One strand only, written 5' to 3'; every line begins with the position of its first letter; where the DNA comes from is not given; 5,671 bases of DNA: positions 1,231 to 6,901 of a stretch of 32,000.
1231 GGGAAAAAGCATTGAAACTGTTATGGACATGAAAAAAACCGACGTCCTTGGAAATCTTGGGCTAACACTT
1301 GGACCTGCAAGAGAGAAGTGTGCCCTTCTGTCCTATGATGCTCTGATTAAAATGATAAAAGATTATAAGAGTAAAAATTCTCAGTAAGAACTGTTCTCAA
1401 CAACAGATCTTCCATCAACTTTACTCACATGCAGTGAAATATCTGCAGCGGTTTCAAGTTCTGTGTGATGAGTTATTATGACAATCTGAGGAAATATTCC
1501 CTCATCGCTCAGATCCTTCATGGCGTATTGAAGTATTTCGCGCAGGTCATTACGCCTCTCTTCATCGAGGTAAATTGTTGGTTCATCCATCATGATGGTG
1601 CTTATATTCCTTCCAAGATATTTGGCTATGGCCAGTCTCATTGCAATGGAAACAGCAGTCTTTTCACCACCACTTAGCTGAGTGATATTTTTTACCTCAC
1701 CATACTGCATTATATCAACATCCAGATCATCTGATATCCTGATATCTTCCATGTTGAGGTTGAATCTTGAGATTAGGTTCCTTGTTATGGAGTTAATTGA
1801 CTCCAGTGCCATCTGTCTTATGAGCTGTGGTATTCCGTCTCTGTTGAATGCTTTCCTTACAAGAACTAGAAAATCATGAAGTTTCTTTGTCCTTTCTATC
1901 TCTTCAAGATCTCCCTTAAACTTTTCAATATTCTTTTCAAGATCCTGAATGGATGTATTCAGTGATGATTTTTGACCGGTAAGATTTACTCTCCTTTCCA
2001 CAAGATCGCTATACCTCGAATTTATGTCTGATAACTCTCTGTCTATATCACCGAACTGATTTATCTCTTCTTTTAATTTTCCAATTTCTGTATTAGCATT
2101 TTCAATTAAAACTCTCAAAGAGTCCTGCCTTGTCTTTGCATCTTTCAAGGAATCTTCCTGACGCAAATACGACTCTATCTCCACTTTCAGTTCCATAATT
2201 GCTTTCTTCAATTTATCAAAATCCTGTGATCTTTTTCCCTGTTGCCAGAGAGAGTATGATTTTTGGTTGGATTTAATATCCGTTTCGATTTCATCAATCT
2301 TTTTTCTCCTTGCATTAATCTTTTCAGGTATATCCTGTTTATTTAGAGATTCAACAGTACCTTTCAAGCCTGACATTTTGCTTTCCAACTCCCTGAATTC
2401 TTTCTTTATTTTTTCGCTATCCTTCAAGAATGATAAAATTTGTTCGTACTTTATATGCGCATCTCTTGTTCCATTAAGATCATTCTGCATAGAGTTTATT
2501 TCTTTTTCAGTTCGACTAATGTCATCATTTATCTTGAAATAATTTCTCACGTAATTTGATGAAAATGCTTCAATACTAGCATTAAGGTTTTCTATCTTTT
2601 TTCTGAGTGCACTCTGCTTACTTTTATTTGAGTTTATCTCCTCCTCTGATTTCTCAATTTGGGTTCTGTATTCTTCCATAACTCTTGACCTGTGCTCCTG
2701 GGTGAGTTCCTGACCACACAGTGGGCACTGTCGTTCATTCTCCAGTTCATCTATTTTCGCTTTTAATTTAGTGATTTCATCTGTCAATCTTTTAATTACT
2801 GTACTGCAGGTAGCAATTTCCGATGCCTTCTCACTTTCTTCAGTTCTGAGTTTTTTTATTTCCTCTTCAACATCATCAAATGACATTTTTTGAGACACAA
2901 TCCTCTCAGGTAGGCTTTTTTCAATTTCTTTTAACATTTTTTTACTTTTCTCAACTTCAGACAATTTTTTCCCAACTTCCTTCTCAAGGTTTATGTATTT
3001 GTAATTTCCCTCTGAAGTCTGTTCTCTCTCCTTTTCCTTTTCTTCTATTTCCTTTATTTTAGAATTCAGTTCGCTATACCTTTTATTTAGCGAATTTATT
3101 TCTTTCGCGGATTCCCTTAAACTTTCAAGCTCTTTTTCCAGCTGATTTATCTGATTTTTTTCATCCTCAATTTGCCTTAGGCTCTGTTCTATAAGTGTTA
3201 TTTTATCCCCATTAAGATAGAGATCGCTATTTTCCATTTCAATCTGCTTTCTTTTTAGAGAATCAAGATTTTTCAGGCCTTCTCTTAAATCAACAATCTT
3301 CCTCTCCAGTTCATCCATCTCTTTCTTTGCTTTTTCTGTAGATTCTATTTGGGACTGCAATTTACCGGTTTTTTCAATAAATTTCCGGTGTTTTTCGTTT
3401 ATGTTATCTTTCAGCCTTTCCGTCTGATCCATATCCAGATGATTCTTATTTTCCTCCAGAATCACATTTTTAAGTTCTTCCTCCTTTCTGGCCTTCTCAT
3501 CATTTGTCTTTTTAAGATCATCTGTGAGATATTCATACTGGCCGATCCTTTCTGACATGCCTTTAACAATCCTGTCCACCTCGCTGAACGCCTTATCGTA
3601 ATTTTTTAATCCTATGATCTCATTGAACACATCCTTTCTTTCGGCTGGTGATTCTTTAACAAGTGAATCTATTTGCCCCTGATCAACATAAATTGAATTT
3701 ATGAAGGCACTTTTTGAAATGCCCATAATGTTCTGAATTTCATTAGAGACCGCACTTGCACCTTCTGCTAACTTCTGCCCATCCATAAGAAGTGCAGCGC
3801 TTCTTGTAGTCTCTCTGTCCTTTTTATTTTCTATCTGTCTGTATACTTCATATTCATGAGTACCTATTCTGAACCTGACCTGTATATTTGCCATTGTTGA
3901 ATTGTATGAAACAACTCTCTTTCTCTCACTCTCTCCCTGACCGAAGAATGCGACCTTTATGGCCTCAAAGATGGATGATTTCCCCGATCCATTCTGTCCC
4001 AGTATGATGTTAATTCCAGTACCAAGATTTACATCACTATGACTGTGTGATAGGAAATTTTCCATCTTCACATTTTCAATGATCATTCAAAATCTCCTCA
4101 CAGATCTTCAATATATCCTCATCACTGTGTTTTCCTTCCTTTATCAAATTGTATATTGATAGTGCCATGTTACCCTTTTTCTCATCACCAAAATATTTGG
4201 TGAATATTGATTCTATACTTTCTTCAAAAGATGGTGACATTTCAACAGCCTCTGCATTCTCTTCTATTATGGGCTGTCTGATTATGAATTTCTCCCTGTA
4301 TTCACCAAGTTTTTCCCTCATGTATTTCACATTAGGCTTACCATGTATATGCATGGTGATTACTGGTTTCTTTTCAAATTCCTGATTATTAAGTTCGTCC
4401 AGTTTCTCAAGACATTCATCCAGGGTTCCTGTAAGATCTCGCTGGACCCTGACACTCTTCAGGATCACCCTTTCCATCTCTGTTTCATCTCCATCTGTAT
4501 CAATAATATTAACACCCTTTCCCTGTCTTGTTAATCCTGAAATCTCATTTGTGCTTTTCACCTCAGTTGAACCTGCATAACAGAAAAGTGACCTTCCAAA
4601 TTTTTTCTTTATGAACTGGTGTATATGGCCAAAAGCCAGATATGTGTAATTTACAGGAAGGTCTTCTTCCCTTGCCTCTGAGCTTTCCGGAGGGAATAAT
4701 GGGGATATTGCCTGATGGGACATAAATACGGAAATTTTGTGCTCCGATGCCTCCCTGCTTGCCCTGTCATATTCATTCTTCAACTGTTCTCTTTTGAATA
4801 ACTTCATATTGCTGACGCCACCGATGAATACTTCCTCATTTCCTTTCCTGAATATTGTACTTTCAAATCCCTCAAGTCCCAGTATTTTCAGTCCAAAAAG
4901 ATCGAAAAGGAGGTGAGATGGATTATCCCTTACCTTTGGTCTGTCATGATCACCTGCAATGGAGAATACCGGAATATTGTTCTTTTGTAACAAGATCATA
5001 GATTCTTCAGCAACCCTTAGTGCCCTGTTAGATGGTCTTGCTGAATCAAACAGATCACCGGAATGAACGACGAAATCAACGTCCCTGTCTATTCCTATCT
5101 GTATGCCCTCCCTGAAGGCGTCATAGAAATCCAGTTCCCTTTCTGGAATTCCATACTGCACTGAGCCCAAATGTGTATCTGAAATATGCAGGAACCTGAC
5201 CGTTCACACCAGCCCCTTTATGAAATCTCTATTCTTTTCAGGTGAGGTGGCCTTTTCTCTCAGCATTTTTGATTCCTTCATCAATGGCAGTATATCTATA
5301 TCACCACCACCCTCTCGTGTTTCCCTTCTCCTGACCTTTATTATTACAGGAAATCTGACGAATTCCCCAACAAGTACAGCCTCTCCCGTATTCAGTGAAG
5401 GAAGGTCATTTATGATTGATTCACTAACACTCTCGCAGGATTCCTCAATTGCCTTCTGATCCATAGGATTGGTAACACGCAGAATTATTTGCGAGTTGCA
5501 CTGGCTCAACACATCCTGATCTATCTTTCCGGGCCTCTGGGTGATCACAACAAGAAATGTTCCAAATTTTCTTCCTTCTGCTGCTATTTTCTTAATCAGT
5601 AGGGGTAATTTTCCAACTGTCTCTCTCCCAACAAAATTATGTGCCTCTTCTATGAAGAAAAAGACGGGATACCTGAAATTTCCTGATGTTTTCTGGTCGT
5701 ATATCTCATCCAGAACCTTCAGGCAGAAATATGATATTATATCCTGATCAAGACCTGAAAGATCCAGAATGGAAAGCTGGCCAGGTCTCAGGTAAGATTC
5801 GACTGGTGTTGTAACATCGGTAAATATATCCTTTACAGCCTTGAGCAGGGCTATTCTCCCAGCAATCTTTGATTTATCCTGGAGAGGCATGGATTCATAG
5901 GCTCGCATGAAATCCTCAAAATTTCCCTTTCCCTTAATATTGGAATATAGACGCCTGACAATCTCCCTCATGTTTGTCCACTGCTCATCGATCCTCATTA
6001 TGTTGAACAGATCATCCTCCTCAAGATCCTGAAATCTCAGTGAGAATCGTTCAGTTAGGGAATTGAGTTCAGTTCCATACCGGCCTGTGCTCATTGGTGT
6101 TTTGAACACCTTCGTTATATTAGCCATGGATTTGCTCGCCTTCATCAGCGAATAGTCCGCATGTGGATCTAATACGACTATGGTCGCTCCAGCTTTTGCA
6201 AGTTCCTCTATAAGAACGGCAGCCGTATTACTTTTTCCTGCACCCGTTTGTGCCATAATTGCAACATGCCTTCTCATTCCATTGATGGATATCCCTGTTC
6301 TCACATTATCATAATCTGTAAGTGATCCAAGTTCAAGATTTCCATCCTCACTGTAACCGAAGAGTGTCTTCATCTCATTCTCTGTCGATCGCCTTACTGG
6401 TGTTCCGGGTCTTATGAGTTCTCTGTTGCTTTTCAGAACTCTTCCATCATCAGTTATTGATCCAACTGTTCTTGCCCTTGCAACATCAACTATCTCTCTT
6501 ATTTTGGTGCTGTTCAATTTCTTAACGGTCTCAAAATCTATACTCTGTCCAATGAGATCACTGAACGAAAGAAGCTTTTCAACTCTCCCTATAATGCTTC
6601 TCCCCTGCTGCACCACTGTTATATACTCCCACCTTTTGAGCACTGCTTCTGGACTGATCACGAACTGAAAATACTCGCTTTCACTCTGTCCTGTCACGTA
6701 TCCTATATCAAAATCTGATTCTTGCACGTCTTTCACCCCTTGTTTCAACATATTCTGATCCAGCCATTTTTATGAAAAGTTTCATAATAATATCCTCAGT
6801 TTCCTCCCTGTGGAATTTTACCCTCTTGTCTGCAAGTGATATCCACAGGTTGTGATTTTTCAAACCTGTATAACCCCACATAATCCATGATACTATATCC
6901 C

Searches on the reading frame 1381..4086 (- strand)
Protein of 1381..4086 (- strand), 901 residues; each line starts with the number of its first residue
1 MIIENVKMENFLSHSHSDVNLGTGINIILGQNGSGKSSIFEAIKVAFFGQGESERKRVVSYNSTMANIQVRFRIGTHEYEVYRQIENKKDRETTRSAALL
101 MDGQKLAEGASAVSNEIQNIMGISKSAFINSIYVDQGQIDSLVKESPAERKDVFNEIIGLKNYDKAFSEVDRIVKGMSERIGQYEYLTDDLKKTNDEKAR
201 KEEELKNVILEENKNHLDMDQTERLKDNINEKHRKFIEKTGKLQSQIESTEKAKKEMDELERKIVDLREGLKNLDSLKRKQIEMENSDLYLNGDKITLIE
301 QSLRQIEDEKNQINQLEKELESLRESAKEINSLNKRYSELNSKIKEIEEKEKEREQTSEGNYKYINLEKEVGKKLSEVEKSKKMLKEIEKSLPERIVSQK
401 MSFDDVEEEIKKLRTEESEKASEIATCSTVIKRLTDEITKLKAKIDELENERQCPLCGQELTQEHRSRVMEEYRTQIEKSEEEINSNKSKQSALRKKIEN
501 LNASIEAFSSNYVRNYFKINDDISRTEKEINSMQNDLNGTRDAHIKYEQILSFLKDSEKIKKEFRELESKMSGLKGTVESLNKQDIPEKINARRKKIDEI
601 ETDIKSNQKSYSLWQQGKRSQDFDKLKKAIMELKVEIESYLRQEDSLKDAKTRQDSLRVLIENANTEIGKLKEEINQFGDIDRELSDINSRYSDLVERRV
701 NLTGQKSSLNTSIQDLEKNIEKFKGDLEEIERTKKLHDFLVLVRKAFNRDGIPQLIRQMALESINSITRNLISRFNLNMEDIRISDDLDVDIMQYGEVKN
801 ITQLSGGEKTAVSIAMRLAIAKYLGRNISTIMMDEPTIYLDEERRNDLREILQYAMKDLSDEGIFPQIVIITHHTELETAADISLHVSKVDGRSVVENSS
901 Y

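Call 114: search_protein_families(library=pfam, proteins=[window:1381-4086:-], max_evalue=0.001)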
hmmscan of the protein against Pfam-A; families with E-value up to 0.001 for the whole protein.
window:1381-4086:- (901 aa): 9 families
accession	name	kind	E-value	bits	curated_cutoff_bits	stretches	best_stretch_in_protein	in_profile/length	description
PF13476.12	AAA_23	-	1.8e-19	71.6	27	1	6-233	2-197/201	AAA domain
PF04423.19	Rad50_zn_hook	-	3.1e-09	37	24.3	1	438-484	5-52/52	Rad50 zinc hook motif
PF13175.12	AAA_15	-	1.7e-07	31.6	32.1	1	1-275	1-266/374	AAA ATPase domain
PF13558.12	SbcC_Walker_B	-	1.2e-06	29.1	27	1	799-852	28-88/90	SbcC/RAD50-like, Walker B motif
PF13166.12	AAA_13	-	1.1e-05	24.8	36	0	297-684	96-476/713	AAA domain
PF02463.25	SMC_N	-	5.7e-05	23.1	40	0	3-890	2-214/220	RecF/RecN/SMC N terminal domain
PF13514.12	AAA_27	-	9.5e-05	22.5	22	1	1-98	1-101/206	AAA domain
PF13304.12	AAA_21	-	0.00023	21.8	27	1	25-49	1-37/304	AAA domain, putative AbiEii toxin, Type IV TA system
PF13555.12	AAA_29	-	0.0005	20.2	27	1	17-51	15-50/61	P-loop containing region of AAA domain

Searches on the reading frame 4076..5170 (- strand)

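Call 114: search_protein_families(library=pfam, proteins=[window:4076-5170:-], max_evalue=0.001)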
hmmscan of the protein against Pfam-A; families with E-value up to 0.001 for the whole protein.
window:4076-5170:- (364 aa): 2 families
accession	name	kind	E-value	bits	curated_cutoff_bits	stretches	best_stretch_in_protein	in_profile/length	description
PF00149.33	Metallophos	-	4e-11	44.2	21.5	1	16-185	15-190/191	Calcineurin-like phosphoesterase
PF12850.12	Metallophos_2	-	1.4e-06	28.9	27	1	29-208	26-141/154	Calcineurin-like phosphoesterase superfamily domain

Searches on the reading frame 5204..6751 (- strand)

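Call 114: search_protein_families(library=pfam, proteins=[window:5204-6751:-], max_evalue=0.001)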
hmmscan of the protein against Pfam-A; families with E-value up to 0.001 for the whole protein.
window:5204-6751:- (515 aa): 6 families
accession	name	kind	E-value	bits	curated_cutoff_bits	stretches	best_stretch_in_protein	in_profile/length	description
PF01935.23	DUF87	-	5.4e-34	118.6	23.2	1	139-349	1-219/220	Helicase HerA, central domain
PF05872.18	HerA_C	-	7.9e-09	35.1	22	1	327-459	219-360/502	Helicase HerA-like C-terminal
PF09378.16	HAS-barrel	-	1.5e-05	25.4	25.2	1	16-80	1-63/90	HAS barrel domain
PF10412.15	TrwB_AAD_bind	-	2.6e-05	23.7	20.5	0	156-200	11-55/387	Type IV secretion-system coupling protein DNA-binding domain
PF02534.20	T4SS-DNA_transf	-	0.00026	20.4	20.1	0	153-217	37-99/468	Type IV secretory system Conjugative DNA transfer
PF01580.24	FtsK_SpoIIIE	-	0.00091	19.2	24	0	156-253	35-133/221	FtsK/SpoIIIE family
